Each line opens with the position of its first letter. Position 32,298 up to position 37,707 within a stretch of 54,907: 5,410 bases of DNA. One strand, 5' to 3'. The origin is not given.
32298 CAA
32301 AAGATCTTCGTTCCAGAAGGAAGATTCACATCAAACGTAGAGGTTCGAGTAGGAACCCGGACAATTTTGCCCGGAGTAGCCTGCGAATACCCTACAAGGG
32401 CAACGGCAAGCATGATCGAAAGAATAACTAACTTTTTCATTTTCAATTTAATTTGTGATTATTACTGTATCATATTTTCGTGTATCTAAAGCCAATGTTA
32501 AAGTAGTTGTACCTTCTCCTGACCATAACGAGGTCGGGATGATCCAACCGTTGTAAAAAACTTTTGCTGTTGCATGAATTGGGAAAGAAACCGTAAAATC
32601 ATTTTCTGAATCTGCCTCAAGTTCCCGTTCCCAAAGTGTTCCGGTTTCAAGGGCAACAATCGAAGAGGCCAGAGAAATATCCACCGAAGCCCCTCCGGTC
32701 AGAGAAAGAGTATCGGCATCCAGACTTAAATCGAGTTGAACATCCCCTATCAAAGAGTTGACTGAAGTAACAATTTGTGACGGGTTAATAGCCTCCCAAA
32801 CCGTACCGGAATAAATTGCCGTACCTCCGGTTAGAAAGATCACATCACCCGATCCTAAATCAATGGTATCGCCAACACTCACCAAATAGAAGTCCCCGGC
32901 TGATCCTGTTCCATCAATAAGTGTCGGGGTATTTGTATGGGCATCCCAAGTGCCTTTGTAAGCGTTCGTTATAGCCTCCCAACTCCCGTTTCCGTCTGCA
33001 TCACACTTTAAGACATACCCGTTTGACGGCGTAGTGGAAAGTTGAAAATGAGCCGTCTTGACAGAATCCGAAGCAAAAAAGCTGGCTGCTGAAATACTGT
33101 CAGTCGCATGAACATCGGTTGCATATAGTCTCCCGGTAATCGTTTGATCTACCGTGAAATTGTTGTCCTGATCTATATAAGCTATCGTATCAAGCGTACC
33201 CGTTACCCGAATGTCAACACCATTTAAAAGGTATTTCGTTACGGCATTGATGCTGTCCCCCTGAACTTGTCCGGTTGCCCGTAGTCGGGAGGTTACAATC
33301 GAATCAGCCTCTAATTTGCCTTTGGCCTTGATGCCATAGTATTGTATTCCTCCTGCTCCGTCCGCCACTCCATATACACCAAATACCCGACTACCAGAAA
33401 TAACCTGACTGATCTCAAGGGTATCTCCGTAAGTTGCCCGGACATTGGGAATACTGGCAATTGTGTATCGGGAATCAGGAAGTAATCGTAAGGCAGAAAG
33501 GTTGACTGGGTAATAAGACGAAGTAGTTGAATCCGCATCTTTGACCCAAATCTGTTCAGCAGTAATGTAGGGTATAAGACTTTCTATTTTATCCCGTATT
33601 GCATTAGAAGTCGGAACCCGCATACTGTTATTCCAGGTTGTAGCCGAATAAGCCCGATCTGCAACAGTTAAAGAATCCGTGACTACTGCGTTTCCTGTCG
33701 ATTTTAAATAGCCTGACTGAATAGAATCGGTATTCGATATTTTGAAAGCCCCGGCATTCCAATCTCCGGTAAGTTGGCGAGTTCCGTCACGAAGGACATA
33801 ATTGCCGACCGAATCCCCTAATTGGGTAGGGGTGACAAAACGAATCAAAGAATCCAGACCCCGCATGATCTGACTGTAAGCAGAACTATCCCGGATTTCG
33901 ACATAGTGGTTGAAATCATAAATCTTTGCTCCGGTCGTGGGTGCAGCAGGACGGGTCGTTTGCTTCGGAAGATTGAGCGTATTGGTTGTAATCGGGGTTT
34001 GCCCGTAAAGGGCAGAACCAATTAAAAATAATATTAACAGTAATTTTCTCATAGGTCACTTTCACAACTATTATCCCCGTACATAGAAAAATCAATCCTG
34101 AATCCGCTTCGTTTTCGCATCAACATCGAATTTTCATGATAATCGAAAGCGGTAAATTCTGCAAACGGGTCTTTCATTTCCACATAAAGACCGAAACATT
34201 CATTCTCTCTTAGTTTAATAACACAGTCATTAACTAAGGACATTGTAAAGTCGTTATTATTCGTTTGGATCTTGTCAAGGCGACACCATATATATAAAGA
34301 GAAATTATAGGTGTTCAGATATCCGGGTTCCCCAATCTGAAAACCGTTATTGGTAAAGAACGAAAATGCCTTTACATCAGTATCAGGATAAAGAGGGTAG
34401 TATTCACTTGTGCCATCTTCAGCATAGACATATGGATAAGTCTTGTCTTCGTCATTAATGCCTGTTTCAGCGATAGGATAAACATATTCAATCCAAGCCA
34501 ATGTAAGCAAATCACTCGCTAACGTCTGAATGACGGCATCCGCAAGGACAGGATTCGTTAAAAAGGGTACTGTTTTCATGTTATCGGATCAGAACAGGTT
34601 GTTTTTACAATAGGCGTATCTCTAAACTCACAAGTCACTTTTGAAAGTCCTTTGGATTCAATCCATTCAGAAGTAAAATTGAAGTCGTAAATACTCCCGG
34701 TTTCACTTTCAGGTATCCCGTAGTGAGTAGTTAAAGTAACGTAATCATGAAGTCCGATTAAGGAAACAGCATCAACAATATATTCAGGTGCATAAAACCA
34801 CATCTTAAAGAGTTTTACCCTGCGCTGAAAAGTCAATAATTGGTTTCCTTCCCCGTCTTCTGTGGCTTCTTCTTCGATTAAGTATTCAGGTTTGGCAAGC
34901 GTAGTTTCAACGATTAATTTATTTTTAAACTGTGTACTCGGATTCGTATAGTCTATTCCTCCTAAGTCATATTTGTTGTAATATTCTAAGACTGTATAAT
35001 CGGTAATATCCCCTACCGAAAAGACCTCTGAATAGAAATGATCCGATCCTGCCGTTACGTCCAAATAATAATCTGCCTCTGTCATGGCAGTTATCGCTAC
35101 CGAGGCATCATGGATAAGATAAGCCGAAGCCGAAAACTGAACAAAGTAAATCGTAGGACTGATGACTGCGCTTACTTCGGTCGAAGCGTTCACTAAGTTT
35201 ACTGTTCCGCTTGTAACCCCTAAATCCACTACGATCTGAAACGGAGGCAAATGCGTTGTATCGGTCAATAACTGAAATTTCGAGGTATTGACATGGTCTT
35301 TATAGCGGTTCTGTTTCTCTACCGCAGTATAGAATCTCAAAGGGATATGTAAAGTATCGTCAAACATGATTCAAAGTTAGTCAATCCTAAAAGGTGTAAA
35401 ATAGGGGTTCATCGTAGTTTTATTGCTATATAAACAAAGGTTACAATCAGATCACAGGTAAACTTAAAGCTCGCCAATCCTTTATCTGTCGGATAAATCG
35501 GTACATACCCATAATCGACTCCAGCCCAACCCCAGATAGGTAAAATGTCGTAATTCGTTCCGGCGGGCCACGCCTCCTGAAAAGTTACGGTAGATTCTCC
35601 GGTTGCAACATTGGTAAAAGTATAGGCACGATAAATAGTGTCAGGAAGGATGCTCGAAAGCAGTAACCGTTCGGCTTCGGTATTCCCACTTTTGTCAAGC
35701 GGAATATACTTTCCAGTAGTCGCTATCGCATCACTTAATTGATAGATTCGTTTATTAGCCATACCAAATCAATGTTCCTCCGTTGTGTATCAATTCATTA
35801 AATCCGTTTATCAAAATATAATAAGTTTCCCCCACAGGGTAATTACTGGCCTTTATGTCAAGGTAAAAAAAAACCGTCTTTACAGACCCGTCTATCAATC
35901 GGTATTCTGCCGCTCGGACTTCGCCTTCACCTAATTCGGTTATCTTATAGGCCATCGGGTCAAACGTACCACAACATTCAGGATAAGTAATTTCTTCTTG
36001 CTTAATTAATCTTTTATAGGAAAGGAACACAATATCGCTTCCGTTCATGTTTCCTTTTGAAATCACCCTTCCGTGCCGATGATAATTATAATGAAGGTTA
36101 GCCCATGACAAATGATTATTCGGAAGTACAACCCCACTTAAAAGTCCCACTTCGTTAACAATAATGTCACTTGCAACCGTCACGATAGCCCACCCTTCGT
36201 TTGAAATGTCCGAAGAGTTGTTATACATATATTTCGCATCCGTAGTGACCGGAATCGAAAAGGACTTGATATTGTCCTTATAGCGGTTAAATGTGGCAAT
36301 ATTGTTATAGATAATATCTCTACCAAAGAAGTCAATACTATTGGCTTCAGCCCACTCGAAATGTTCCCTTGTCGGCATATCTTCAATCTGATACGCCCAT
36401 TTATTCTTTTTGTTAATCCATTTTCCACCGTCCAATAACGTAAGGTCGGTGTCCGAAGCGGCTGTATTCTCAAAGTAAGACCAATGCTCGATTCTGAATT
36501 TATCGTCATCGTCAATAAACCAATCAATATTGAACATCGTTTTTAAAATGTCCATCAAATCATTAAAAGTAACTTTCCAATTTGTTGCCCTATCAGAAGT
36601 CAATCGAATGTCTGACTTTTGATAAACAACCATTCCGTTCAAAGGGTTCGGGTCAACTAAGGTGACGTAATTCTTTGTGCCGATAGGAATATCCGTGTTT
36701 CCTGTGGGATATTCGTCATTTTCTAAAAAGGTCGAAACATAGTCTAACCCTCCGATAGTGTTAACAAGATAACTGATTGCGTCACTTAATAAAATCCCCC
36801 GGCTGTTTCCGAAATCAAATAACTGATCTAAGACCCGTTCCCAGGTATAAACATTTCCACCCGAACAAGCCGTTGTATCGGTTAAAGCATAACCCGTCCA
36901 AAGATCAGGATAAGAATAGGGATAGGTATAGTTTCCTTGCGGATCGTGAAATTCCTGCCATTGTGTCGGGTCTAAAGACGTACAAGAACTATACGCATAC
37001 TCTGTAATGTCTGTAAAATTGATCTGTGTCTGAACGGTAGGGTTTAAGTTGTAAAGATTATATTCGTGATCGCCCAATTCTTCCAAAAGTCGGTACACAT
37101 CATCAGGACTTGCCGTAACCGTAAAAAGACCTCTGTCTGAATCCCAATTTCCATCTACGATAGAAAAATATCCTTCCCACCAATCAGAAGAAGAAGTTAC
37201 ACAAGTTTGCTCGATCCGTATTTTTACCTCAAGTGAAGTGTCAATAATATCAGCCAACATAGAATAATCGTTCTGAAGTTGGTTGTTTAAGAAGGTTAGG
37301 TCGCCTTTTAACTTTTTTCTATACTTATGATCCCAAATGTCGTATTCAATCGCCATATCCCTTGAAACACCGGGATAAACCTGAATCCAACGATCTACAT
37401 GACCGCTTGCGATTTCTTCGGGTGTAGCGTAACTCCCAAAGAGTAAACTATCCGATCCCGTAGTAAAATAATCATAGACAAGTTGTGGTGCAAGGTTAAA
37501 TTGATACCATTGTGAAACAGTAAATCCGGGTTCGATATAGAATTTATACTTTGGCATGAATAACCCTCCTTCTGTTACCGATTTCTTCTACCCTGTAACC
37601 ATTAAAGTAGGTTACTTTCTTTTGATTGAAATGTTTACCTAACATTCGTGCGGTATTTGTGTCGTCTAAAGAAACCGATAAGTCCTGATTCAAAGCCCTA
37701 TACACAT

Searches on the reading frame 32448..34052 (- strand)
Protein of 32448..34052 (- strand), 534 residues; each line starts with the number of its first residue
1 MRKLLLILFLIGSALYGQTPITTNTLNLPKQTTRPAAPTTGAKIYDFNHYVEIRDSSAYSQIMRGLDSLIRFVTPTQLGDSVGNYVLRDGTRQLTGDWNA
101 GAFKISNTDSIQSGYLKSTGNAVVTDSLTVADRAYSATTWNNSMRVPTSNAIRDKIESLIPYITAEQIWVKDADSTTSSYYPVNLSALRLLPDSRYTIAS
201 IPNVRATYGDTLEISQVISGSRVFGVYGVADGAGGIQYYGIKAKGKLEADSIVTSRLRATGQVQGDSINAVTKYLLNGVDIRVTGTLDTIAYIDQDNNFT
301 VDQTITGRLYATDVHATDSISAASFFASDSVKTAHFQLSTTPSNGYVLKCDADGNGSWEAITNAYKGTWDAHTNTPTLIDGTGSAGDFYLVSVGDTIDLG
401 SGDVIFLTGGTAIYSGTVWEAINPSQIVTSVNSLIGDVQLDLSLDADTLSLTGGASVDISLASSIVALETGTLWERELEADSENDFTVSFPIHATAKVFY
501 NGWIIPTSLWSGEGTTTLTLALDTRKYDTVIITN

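Call 94: search_protein_families(library=pfam, max_evalue=0.01, proteins=[window:32448-34052:-])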
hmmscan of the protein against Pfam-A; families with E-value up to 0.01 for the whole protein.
window:32448-34052:- (534 aa): 0 families

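Call 106: search_protein_families(library=phrogs, max_evalue=0.001, proteins=[window:32448-34052:-])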
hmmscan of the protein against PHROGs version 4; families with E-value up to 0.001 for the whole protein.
window:32448-34052:- (534 aa): 2 families
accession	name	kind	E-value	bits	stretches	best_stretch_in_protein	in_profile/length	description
phrog_31460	-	tail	2.6e-14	54.4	1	364-441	78-155/288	tail protein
phrog_13892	-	tail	4.1e-14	53.5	1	284-440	404-563/676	minor tail protein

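Call 107: search_dna_similar(query=window:32448-34052:-, collection=phages, mode=protein, max_rows=15, max_evalue=0.001)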
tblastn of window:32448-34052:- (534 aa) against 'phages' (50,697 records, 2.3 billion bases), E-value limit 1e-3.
Records with a match: 69; places in all: 69; records where one place covers at least 80% of the query: 0.
Best place of each record, by identity: <60% 69.
By first word of the organism name: Gordonia 57; Agrobacterium 5; Stenotrophomonas 3; Bacteriophage 2; Xanthomonas 1; Synechococcus 1.
By host as written in the record: Gordonia terrae 3612 46; Gordonia rubripertincta NRRL B-16540 7; Agrobacterium tumefaciens C58 4; Gordonia terrae CAG3 2; Gordonia Terrae CAG3 2; - 2; Stenotrophomonas maltophilia SRM01 1; Stenotrophomonas maltophilia 1; and 4 more.
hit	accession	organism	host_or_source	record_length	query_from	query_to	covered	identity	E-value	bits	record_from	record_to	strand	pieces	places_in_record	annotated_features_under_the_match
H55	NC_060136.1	Gordonia phage Kudefre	Gordonia terrae 3612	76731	335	438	19%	39.3%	1e-9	67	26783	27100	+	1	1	31: minor tail protein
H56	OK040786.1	Gordonia phage Kudefre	Gordonia terrae 3612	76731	335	438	19%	39.3%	1e-9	67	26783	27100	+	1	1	31: minor tail protein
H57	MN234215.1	Gordonia phage SteamedHams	Gordonia rubripertincta NRRL B-16540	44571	365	436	13%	55.6%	2e-12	77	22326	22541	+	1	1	29: minor tail protein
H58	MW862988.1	Gordonia phage Tolls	Gordonia terrae CAG3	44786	365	436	13%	55.6%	3e-12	76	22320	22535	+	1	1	29: minor tail protein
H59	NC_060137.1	Gordonia phage Syleon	Gordonia terrae 3612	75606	335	438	19%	38.3%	3e-9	66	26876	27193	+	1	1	32: minor tail protein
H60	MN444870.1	Gordonia phage Syleon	Gordonia terrae 3612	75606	335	438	19%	38.3%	3e-9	66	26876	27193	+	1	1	32: minor tail protein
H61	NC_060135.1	Gordonia Phage Sephiroth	Gordonia terrae 3612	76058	335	438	19%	38.3%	4e-9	66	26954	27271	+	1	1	32: minor tail protein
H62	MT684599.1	Gordonia Phage Sephiroth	Gordonia terrae 3612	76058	335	438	19%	38.3%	4e-9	66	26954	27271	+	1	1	32: minor tail protein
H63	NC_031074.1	Gordonia phage Bantam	Gordonia terrae 3612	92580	343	436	18%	40.8%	3e-8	63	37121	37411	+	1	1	40: minor tail protein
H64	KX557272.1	Gordonia phage Bantam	Gordonia terrae 3612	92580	343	436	18%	40.8%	3e-8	63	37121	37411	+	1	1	40: minor tail protein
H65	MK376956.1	Gordonia phage WilliamBoone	Gordonia terrae 3612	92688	365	438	14%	50.7%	2e-9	67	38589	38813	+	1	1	58: hypothetical protein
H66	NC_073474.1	Gordonia phage VanLee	Gordonia rubripertincta NRRL B-16540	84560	343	436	18%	39.8%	2e-7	60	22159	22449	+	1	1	25: minor tail protein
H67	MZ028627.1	Gordonia phage VanLee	Gordonia rubripertincta NRRL B-16540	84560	343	436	18%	39.8%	2e-7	60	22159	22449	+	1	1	25: minor tail protein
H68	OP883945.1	Stenotrophomonas phage CM1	Stenotrophomonas maltophilia SRM01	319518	365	438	14%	50.0%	1e-13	80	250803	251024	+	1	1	record has no annotation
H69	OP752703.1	Stenotrophomonas phage RAS14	Stenotrophomonas maltophilia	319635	365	438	14%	50.0%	1e-13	80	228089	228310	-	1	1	hypothetical protein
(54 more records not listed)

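Call 114: find_related_loci(query=window:32448-34052:-, collection=viral_contigs, flank=10000)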
Query window:32448-34052:- (534 aa) in viral_contigs; peptide patterns used: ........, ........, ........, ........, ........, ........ (x = any residue, [..] = any of these).
5 stretches matched a pattern; 1 encode a relative of the query (tblastn E <= 1e-3); 1 distinct loci.
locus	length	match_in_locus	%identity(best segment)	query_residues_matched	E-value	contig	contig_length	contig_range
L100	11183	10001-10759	60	11-534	1e-26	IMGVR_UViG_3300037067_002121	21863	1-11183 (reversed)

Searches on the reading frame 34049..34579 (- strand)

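Call 94: search_protein_families(library=pfam, max_evalue=0.01, proteins=[window:34049-34579:-])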
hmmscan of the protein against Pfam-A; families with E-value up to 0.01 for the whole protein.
window:34049-34579:- (176 aa): 0 families

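Call 106: search_protein_families(library=phrogs, max_evalue=0.001, proteins=[window:34049-34579:-])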
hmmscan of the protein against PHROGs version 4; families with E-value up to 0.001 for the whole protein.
window:34049-34579:- (176 aa): 1 family
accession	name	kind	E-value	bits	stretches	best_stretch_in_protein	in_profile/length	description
phrog_8145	-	unknown function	1.7e-17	65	1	7-172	11-191/192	-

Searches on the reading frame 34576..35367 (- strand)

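Call 94: search_protein_families(library=pfam, max_evalue=0.01, proteins=[window:34576-35367:-])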
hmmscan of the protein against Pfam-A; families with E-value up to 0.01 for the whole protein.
window:34576-35367:- (263 aa): 1 family
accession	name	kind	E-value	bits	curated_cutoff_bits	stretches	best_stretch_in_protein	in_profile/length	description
PF05989.17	Chordopox_A35R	-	0.0024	18.2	27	1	88-155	90-156/174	Chordopoxvirus A35R protein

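Call 106: search_protein_families(library=phrogs, max_evalue=0.001, proteins=[window:34576-35367:-])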
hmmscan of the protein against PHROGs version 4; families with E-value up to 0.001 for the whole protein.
window:34576-35367:- (263 aa): 2 families
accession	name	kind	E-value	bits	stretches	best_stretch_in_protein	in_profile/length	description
phrog_35885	-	unknown function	5.5e-31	108.9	1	10-255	11-264/290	-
phrog_33450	-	tail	1.6e-15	56.4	1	17-255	17-263/2038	tail fiber protein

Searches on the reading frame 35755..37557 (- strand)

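Call 94: search_protein_families(library=pfam, max_evalue=0.01, proteins=[window:35755-37557:-])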
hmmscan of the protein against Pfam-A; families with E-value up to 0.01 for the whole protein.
window:35755-37557:- (600 aa): 0 families

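Call 106: search_protein_families(library=phrogs, max_evalue=0.001, proteins=[window:35755-37557:-])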
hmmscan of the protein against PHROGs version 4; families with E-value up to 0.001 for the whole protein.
window:35755-37557:- (600 aa): 1 family
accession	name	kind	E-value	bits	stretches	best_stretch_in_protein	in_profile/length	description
phrog_19383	-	unknown function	8.2e-32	111.3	2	313-549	574-825/844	-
